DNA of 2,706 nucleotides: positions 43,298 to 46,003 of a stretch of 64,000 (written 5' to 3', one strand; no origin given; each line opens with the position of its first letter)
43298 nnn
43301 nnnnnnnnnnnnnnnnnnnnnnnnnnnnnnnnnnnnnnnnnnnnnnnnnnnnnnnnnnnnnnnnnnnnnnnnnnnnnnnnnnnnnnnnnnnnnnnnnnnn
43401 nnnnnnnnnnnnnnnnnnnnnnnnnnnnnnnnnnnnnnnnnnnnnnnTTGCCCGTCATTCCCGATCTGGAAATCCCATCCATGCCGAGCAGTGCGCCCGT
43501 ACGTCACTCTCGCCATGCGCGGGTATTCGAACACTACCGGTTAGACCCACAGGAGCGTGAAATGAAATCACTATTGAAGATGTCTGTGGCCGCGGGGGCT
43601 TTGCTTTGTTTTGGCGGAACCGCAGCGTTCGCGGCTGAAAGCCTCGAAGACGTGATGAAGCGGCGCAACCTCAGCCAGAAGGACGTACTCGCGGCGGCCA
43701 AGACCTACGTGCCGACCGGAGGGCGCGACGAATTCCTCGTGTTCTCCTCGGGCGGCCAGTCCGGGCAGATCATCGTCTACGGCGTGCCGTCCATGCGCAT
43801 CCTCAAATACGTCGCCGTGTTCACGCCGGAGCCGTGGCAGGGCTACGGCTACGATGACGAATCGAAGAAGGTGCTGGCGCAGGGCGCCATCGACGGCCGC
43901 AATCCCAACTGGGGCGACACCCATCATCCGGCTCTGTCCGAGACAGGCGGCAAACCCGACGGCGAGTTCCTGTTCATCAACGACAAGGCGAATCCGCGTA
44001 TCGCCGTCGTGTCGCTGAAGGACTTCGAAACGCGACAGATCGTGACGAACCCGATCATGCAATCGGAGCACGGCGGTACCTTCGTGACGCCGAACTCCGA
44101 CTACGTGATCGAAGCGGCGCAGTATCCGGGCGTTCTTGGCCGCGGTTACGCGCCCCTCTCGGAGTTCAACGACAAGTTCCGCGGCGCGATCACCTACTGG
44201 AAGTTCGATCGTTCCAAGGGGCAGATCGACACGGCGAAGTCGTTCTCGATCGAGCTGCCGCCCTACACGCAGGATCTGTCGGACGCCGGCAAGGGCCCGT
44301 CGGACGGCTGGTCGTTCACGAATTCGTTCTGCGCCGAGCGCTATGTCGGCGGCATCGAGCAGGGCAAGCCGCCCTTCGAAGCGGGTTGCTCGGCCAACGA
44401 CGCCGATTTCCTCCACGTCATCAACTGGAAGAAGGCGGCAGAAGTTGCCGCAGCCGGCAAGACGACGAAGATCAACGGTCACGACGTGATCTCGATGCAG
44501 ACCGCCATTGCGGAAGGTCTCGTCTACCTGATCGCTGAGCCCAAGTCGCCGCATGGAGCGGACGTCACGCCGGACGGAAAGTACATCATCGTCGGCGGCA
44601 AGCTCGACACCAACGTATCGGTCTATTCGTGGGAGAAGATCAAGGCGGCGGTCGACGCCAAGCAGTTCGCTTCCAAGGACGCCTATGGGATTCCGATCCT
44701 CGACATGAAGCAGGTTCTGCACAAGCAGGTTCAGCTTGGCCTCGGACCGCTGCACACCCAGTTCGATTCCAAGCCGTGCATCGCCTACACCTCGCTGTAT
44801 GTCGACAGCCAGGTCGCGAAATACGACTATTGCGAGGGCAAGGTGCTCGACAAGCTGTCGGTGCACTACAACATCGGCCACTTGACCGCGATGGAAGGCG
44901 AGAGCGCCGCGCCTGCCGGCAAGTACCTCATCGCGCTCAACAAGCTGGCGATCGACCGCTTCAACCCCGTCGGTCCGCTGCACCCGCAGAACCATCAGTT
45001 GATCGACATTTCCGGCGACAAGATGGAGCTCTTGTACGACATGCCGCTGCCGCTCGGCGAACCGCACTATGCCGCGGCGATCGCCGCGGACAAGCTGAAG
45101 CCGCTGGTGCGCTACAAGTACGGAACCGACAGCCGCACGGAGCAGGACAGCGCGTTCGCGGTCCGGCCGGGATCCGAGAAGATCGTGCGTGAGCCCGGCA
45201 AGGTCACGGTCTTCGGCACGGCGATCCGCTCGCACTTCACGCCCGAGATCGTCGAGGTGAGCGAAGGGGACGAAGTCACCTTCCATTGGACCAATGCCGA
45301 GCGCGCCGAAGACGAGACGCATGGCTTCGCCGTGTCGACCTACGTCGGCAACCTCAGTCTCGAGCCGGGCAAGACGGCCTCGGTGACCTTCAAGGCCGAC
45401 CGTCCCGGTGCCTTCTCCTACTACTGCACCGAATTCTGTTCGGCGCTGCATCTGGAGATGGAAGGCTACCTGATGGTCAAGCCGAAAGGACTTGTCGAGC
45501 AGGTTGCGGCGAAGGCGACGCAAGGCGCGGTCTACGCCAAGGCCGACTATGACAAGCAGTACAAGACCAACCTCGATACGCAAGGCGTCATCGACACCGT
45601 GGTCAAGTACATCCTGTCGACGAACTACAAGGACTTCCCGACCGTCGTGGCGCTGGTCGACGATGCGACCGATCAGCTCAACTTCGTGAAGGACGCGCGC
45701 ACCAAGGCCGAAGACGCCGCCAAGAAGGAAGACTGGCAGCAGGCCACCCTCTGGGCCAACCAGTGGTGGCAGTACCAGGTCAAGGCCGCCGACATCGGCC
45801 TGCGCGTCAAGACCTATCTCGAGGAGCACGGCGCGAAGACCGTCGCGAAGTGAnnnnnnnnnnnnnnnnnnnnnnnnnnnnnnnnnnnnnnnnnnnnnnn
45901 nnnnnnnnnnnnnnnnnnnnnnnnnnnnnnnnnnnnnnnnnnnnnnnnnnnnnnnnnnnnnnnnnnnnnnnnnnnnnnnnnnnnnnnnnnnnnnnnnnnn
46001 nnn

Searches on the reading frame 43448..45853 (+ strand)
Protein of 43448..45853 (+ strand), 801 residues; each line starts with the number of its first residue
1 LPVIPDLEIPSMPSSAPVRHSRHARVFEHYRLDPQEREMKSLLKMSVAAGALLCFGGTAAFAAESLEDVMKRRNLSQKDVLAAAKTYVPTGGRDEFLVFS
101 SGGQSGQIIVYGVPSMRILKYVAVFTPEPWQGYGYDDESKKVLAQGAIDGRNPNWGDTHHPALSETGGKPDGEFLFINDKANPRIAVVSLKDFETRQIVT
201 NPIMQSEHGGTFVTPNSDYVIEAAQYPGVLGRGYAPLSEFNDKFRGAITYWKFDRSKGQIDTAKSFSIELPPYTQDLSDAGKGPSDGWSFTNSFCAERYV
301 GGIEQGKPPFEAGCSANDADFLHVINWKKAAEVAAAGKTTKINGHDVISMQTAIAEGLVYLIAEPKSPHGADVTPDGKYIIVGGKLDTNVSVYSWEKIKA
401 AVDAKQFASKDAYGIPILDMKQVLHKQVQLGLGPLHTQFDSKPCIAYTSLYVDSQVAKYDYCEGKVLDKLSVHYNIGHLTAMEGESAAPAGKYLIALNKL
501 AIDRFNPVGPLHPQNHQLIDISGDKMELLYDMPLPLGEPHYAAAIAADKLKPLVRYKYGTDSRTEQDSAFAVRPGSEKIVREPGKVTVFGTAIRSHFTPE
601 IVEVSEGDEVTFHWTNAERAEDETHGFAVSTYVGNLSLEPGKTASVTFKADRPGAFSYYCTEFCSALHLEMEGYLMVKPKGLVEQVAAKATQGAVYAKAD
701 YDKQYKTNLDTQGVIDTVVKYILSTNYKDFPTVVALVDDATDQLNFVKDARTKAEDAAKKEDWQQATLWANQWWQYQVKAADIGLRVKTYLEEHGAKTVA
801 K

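Call 35: search_protein_families(library=pfam, proteins=[window:43448-45853:+])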
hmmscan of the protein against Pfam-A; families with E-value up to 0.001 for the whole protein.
window:43448-45853:+ (801 aa): 3 families
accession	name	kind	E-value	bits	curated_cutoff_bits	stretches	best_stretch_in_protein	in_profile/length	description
PF18764.7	nos_propeller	-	4.2e-34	116.7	30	1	469-540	1-71/71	Nitrous oxide reductase propeller repeat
PF13473.12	Cupredoxin_1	-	8.2e-06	26.2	27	1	595-667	30-94/104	Cupredoxin-like domain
PF00116.26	COX2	-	0.00031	21.1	22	1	620-671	62-113/120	Cytochrome C oxidase subunit II, periplasmic domain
